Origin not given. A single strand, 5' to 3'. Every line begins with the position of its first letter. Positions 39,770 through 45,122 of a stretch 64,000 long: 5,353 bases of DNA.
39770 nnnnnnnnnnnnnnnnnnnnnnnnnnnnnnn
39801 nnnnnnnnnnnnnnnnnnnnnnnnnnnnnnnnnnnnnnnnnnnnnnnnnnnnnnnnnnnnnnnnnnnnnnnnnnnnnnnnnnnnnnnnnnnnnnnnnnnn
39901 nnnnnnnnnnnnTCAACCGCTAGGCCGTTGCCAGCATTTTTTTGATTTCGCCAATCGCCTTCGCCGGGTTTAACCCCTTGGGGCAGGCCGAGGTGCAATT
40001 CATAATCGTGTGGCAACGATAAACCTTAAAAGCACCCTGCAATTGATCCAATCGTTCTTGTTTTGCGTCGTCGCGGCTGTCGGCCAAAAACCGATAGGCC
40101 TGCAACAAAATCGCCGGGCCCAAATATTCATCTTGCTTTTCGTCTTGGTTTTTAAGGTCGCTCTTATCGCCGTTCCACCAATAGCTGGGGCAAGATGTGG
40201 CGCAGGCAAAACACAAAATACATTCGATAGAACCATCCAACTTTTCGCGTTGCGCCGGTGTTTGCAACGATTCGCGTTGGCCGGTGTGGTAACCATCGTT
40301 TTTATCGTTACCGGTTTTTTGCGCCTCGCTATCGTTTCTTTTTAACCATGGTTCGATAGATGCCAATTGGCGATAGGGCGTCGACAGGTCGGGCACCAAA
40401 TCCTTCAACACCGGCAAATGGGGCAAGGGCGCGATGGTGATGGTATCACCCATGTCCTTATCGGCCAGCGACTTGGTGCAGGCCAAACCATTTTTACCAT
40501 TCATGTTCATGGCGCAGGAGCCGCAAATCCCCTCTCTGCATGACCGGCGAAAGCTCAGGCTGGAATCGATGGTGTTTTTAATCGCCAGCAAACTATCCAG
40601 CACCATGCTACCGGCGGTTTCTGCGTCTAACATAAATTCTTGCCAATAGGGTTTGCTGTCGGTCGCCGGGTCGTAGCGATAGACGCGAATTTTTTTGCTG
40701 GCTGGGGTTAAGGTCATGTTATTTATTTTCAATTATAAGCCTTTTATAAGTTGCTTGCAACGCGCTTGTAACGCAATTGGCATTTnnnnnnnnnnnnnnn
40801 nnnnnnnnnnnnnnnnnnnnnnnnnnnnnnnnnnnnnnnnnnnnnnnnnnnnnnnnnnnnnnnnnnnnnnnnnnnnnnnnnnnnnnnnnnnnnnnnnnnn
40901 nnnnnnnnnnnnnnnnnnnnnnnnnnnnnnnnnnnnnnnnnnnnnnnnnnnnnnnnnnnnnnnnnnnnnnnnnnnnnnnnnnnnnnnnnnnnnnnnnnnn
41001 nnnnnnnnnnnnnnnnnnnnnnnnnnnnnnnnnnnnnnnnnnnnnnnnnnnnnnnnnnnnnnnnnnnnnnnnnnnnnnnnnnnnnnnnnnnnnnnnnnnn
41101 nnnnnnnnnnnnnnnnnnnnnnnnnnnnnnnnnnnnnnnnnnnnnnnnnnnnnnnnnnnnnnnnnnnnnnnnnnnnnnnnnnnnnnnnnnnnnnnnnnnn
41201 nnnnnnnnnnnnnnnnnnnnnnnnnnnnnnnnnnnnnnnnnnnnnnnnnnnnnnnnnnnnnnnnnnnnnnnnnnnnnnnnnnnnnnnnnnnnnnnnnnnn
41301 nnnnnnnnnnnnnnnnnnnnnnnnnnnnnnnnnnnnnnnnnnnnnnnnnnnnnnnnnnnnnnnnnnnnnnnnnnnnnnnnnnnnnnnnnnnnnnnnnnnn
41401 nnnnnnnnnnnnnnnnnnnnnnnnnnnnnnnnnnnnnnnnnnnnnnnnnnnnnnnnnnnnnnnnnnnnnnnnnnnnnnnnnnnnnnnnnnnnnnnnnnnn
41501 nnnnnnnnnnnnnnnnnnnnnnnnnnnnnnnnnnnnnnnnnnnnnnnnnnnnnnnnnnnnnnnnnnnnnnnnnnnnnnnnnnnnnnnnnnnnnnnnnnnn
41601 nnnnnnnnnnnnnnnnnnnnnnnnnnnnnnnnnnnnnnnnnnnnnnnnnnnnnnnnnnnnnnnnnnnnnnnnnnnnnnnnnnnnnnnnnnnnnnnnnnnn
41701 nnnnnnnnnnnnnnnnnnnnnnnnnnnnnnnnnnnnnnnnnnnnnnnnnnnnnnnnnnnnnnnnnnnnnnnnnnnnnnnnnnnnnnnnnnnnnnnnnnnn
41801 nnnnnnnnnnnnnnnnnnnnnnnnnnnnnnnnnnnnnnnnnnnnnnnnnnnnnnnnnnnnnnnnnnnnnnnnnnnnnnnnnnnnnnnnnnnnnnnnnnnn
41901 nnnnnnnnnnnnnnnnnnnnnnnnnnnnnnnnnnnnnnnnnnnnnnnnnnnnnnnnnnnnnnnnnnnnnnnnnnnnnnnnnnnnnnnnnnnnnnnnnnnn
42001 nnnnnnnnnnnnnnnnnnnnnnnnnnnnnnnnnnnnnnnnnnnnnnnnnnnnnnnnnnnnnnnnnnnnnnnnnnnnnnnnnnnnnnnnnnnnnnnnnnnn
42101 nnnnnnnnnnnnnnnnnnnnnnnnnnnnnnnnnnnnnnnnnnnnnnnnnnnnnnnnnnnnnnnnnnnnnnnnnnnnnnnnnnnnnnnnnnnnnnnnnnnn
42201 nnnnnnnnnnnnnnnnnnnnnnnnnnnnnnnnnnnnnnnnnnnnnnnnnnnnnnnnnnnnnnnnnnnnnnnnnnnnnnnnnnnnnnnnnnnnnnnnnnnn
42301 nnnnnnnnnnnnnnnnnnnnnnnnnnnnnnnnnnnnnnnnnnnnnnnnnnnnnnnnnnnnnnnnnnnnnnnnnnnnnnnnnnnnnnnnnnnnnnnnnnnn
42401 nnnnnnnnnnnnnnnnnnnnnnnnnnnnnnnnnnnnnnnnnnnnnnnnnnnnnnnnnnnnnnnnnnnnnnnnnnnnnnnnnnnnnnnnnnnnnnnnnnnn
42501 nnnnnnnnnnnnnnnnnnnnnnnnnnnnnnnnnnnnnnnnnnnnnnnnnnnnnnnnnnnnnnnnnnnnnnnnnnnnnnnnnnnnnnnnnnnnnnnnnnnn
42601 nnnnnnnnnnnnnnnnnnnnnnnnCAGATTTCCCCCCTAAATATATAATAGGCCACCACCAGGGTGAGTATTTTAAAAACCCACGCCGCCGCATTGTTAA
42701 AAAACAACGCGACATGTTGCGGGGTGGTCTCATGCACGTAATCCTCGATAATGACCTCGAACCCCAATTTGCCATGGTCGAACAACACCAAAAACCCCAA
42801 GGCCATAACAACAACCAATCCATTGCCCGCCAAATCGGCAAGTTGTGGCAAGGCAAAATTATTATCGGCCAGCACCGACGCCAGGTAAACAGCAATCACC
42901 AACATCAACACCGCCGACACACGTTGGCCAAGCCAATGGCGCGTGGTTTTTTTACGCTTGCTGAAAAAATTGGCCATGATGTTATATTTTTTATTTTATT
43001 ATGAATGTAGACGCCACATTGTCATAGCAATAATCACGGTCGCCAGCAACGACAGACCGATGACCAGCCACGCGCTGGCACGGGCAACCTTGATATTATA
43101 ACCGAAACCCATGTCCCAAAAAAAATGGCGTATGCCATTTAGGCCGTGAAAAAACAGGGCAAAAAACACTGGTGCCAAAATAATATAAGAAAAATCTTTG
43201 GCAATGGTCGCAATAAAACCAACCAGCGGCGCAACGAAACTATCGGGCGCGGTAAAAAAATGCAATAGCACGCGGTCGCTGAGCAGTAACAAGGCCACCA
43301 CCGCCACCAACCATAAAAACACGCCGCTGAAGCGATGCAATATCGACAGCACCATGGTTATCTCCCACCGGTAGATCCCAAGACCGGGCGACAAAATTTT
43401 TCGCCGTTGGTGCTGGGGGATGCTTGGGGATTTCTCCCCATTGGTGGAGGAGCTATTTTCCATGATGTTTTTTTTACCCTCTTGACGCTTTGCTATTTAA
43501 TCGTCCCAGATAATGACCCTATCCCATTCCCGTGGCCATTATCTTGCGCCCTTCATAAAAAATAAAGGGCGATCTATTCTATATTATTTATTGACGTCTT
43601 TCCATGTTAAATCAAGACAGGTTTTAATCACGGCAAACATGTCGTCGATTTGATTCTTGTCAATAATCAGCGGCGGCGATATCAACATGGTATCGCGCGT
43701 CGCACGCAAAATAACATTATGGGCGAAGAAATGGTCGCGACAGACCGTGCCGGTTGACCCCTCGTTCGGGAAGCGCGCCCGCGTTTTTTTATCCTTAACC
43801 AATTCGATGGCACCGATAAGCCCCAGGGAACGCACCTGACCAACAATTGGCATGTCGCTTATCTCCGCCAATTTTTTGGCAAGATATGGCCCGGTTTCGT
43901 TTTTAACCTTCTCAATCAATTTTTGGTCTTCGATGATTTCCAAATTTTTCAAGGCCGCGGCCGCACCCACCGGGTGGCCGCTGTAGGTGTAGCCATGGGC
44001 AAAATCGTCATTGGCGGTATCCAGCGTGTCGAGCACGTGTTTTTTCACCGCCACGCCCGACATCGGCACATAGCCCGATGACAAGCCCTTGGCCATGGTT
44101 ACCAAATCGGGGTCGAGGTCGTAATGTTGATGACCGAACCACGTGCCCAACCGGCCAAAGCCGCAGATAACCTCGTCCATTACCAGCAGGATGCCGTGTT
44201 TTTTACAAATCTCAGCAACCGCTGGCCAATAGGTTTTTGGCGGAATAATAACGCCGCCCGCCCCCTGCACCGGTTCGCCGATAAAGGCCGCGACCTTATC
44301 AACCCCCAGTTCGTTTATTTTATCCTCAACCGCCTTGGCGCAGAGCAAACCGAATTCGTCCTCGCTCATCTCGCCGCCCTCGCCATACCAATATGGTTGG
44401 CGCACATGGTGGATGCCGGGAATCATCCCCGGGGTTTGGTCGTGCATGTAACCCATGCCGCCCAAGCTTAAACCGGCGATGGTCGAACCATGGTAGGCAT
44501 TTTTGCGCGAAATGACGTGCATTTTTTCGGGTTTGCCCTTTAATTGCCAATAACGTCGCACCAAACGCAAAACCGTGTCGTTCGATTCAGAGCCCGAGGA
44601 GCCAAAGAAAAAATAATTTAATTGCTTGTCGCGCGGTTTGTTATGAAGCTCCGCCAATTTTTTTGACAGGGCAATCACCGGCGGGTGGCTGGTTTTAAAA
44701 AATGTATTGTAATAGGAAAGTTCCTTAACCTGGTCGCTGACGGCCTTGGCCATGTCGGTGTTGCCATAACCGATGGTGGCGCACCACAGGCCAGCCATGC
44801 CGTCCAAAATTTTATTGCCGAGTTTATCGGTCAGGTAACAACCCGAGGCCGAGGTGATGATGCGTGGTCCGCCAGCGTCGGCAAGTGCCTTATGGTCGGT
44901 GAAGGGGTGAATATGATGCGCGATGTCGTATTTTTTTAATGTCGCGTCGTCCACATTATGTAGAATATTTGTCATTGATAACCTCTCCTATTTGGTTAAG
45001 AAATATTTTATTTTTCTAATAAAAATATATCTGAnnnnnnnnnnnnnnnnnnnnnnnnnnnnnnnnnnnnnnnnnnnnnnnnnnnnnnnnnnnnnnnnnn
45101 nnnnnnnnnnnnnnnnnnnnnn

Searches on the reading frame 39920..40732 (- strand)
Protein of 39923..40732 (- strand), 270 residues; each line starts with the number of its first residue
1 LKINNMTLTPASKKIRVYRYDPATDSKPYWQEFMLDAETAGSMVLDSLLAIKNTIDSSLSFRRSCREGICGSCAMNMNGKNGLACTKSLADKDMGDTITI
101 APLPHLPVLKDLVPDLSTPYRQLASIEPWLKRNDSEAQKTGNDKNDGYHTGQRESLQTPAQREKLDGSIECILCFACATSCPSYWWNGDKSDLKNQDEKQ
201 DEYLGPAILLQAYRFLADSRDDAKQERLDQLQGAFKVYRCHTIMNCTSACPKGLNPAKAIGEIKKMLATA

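Call 12: find_related_loci(query=window:39923-40732:-, collection=genome_contigs, flank=10000)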
Query window:39923-40732:- (270 aa) in genome_contigs; peptide patterns used: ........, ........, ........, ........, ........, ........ (x = any residue, [..] = any of these).
600 stretches matched a pattern (row limit reached: there are more); 599 encode a relative of the query (tblastn E <= 1e-3); the best 80 are kept; 80 distinct loci.
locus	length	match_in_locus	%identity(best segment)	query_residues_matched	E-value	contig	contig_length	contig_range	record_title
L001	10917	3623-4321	60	13-269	1e-99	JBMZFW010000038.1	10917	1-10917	MAG: Alphaproteobacteria bacterium isolate ME_XS_2301_6_bin_53 ME_XS_2301_6_bin_53_41, whole genome shotgun sequence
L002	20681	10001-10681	60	13-267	9e-96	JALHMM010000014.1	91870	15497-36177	MAG: Reyranellaceae bacterium isolate Bin_33_2_sub c_000000001488, whole genome shotgun sequence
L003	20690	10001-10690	56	12-268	1e-94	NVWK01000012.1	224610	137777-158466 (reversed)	MAG: Robiginitomaculum sp. isolate NORP39 Contig_source1382A_23323, whole genome shotgun sequence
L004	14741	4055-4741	58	12-268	1e-94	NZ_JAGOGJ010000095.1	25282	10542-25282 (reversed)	MAG: Niveispirillum sp. isolate Gw_Bodden_bin_248 Gw_Bodden_2234_length_25282_cov_5.918903, whole genome shotgun sequenc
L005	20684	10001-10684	58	13-268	1e-94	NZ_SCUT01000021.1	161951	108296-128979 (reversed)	MAG: Reyranella sp. isolate GW715_bin.16 GW715_bin.16-45576, whole genome shotgun sequence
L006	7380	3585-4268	57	13-268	1e-94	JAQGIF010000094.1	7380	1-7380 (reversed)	MAG: Rhodospirillales bacterium isolate RYN_452 scaffold_574630, whole genome shotgun sequence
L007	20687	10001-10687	58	12-268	2e-94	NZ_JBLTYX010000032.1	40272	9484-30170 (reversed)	Niveispirillum sp. KHB5.9 32_length=40272_depth=1.04x, whole genome shotgun sequence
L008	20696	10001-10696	57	9-268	1e-94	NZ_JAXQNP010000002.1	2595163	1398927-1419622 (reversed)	Nitrospirillum sp. BR 11828 contig_2, whole genome shotgun sequence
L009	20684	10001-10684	59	13-268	2e-94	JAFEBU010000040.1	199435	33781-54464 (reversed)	MAG: Proteobacteria bacterium isolate SZAS-10 LIN-260__40__length-199435, whole genome shotgun sequence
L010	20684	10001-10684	57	13-268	2e-94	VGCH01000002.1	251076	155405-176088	MAG: Alphaproteobacteria bacterium isolate M_surface_9_m2_109 M_surface_9_m2_109_Ga0194116_10000038, whole genome shotgu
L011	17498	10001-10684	58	12-267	2e-94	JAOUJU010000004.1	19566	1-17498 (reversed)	MAG: Rhodospirillaceae bacterium isolate 8_1_Jan_SF_Bin18 8_1_Jan_SF_Bin18_scaffold_1130_c1, whole genome shotgun sequen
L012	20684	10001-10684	58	13-268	3e-94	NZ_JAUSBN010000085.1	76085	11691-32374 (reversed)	MAG: Reyranella sp. isolate E6_metabat.bin.68 E6_k141_489568, whole genome shotgun sequence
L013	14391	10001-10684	58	13-268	3e-94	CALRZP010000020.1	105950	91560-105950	MAG: Asaia bogorensis isolate JJ-MAC3-364-1-m1-bin333 genome assembly, contig: JJ-MAC3-364-C33, whole genome shotgun seq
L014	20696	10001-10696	56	9-268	4e-94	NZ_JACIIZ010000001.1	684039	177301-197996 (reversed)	Nitrospirillum iridis strain DSM 22198 Ga0373326_01, whole genome shotgun sequence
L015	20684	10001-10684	58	13-268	8e-94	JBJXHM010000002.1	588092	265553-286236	Rhodospirillaceae bacterium N.6G NODE_2_length_588092_cov_28.926, whole genome shotgun sequence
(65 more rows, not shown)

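Call 28: search_protein_families(library=pfam, proteins=[window:39920-40729:-], max_evalue=0.001)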
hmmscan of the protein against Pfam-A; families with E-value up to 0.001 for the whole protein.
window:39920-40729:- (269 aa): 6 families
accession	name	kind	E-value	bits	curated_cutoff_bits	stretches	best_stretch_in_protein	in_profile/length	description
PF13085.11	Fer2_3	-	9.3e-34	116.1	27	1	13-116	1-103/107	2Fe-2S iron-sulfur cluster binding domain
PF13183.11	Fer4_8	-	2.1e-09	38.2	27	1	169-253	4-68/68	4Fe-4S dicluster domain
PF13237.11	Fer4_10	-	2.9e-09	37.1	25.5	1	169-250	8-53/53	4Fe-4S dicluster domain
PF13534.11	Fer4_17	-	7.7e-08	33.2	22.2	1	169-254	1-61/61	4Fe-4S dicluster domain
PF13187.11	Fer4_9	-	7e-06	26.4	27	1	169-252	1-50/52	4Fe-4S dicluster domain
PF12838.12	Fer4_7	-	2e-05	25.4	27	1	170-252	2-51/52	4Fe-4S dicluster domain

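Call 45: find_related_loci(query=window:39923-40732:-, collection=metagenome_contigs, flank=6000)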
Query window:39923-40732:- (270 aa) in metagenome_contigs; peptide patterns used: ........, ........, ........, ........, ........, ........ (x = any residue, [..] = any of these).
600 stretches matched a pattern (row limit reached: there are more); 598 encode a relative of the query (tblastn E <= 1e-3); the best 80 are kept; 80 distinct loci.
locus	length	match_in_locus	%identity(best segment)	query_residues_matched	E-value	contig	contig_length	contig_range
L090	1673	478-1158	57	13-267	2e-102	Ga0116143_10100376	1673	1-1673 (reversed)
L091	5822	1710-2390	57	13-267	5e-95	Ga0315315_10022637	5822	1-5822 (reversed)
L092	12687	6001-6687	57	13-268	2e-94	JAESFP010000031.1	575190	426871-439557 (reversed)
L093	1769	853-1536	58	13-268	1e-99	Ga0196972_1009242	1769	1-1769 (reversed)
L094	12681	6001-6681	57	15-268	1e-93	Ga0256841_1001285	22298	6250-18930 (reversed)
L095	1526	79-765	57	13-268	4e-100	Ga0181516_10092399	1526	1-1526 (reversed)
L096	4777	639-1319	57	13-267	1e-93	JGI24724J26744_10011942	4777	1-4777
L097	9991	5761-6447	58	13-269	8e-94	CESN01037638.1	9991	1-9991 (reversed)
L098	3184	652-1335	58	13-268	2e-95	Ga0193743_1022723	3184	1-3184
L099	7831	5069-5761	55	12-268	2e-93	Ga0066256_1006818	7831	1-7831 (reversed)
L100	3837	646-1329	55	13-268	4e-94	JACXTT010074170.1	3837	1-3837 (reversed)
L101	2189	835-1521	57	12-268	3e-97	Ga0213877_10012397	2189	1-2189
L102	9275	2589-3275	57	13-268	3e-93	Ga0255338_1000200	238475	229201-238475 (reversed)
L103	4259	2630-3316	57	12-267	2e-93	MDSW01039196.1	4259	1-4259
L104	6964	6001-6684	57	12-266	5e-93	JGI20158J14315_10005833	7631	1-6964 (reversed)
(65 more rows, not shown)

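Call 55: find_homologous_proteins(query=window:39923-40732:-, max_evalue=1e-60)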
Query window:39923-40732:- (270 aa): 7973 proteins with E <= 1e-60 among 8000 candidates; the best 120 are listed.
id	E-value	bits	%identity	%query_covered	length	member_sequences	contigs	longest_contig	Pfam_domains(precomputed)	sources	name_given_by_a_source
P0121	3.6e-179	612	100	98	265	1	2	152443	PF12838.13,PF13534.12,PF13237.12,PF13183.12,PF13187.12,PF13085.12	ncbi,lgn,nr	ncbi:MAG: succinate dehydrogenase iron-sulfur subunit [Hydrotalea sp.]|nr:succinate dehydrogenase ir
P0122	7.7e-153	526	85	99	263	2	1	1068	PF12838.13,PF13534.12,PF13237.12,PF13183.12,PF13085.12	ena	-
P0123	2.3e-150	517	85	98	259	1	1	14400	PF12838.13,PF13534.12,PF13237.12,PF13183.12,PF13085.12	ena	-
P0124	2.0e-144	498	83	97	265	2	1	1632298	PF12838.13,PF13534.12,PF13237.12,PF13183.12,PF13085.12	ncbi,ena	-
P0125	1.5e-122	426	73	96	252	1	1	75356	PF12838.13,PF13534.12,PF13237.12,PF13183.12,PF13085.12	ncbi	ncbi:MAG: succinate dehydrogenase iron-sulfur subunit [Alphaproteobacteria bacterium]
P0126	8.6e-116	404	-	-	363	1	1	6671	PF13534.12,PF13237.12,PF13183.12,PF13085.12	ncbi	-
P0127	3.0e-108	379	61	95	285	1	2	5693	PF13534.12,PF13237.12,PF13183.12,PF13085.12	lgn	-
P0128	6.9e-93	329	62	94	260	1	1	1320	PF13534.12,PF13237.12,PF13183.12,PF13085.12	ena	-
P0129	7.4e-92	326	61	95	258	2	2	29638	PF13534.12,PF13237.12,PF13183.12,PF13085.12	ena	-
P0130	1.1e-91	325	61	94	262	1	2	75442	PF13534.12,PF13237.12,PF13183.12,PF13085.12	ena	-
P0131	1.4e-91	325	60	96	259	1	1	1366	PF13534.12,PF13237.12,PF13183.12,PF13085.12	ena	-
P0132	1.9e-91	324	59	95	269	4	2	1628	PF13534.12,PF13237.12,PF13183.12,PF13085.12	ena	-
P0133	2.9e-91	324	61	96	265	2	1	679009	PF13534.12,PF13237.12,PF13183.12,PF13085.12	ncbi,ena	-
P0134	7.8e-91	322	60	95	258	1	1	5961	PF13534.12,PF13237.12,PF13183.12,PF13085.12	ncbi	ncbi:MAG: succinate dehydrogenase iron-sulfur subunit [Pseudomonadota bacterium]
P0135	8.1e-91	322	59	95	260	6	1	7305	PF13534.12,PF13237.12,PF13183.12,PF13085.12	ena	-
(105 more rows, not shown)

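Call 56: find_encoding_contigs(protein=P0124, flank=10000, max_places=1)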
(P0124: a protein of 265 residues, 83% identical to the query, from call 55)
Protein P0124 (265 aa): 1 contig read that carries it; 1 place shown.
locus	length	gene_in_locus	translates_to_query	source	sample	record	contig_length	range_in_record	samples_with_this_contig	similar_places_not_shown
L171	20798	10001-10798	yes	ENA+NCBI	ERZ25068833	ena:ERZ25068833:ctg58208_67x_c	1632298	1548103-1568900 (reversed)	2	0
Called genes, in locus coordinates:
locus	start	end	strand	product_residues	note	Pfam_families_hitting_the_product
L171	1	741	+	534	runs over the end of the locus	PF01425:Amidase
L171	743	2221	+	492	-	PF02934:GatB_N, PF02637:GatB_Yqey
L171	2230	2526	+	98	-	-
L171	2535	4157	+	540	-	PF01921:tRNA-synt_1f, PF19269:Anticodon_2 (weak)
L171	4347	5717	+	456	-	PF00120:Gln-synt_C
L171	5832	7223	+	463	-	PF00202:Aminotran_3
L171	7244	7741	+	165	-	PF01127:Sdh_cyt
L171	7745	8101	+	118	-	PF01127:Sdh_cyt (weak)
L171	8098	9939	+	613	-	PF00890:FAD_binding_2, PF02910:Succ_DH_flav_C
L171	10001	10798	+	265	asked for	PF13085:Fer2_3, PF13237:Fer4_10, PF12838:Fer4_7 (weak), PF13183:Fer4_8, PF13534:Fer4_17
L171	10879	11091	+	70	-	-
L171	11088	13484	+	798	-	-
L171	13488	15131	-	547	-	PF06418:CTP_synth_N, PF00117:GATase, PF07722:Peptidase_C26 (faint)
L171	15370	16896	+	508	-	PF00171:Aldedh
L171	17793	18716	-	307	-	-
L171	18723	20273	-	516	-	-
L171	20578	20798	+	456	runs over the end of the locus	PF00275:EPSP_synthase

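Call 57: find_encoding_contigs(protein=P0123, flank=10000, max_places=1)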
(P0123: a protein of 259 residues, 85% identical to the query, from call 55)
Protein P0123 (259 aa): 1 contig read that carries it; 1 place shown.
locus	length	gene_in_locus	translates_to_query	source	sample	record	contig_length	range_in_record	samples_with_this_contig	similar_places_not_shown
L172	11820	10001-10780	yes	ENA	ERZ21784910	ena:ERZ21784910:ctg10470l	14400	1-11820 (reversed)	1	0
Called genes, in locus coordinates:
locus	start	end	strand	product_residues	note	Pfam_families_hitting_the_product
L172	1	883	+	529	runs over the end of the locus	PF01425:Amidase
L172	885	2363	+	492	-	PF02934:GatB_N, PF02637:GatB_Yqey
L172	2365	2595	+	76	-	-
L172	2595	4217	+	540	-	PF01921:tRNA-synt_1f, PF19269:Anticodon_2 (weak)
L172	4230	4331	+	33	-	-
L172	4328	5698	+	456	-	PF00120:Gln-synt_C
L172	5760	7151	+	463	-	PF00202:Aminotran_3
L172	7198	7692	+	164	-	PF01127:Sdh_cyt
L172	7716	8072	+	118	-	PF01127:Sdh_cyt (weak)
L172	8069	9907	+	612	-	PF00890:FAD_binding_2, PF02910:Succ_DH_flav_C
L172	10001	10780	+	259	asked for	PF13085:Fer2_3, PF12838:Fer4_7 (weak), PF13183:Fer4_8, PF13237:Fer4_10, PF13534:Fer4_17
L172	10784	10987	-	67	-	-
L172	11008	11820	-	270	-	?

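Call 58: find_encoding_contigs(protein=P0125, flank=10000, max_places=1)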
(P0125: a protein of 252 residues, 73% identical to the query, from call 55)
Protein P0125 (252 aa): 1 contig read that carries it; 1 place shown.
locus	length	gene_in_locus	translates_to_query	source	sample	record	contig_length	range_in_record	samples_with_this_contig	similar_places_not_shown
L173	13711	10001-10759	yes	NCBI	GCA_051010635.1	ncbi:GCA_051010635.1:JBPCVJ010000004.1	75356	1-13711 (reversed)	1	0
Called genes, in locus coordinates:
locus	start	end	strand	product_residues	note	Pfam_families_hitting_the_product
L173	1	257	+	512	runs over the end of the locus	PF01425:Amidase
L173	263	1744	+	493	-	PF02934:GatB_N, PF02637:GatB_Yqey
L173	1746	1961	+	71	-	-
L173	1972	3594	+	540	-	PF01921:tRNA-synt_1f, PF19269:Anticodon_2 (weak)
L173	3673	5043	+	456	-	PF00120:Gln-synt_C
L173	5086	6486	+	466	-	PF00202:Aminotran_3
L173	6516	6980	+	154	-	PF01127:Sdh_cyt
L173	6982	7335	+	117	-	PF01127:Sdh_cyt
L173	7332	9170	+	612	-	PF00890:FAD_binding_2, PF02910:Succ_DH_flav_C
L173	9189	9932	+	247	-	-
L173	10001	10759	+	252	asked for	PF13085:Fer2_3, PF13237:Fer4_10, PF12838:Fer4_7 (weak), PF13183:Fer4_8, PF13534:Fer4_17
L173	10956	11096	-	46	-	-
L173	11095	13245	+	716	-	PF00664:ABC_membrane, PF00005:ABC_tran, PF13304:AAA_21 (faint)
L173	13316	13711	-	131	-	?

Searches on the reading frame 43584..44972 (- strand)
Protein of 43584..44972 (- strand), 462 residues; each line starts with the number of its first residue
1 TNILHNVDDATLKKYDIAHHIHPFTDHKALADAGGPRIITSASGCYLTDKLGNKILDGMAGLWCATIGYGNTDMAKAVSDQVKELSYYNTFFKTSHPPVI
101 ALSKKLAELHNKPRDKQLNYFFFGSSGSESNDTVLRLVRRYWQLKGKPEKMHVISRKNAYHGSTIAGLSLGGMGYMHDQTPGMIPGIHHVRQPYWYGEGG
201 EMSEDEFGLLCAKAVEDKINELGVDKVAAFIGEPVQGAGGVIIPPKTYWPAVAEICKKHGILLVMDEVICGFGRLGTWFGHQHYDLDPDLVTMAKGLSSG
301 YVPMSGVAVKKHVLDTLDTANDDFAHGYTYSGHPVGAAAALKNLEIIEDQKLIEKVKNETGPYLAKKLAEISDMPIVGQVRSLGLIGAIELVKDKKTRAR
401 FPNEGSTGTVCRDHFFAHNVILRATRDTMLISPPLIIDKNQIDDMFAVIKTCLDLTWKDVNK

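Call 28: search_protein_families(library=pfam, proteins=[window:43584-44972:-], max_evalue=0.001)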
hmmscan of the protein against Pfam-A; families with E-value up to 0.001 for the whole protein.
window:43584-44972:- (462 aa): 1 family
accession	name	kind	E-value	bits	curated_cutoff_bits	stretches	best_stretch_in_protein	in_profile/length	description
PF00202.27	Aminotran_3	-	8.3e-89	298.5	30.5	1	37-453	11-403/403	Aminotransferase class-III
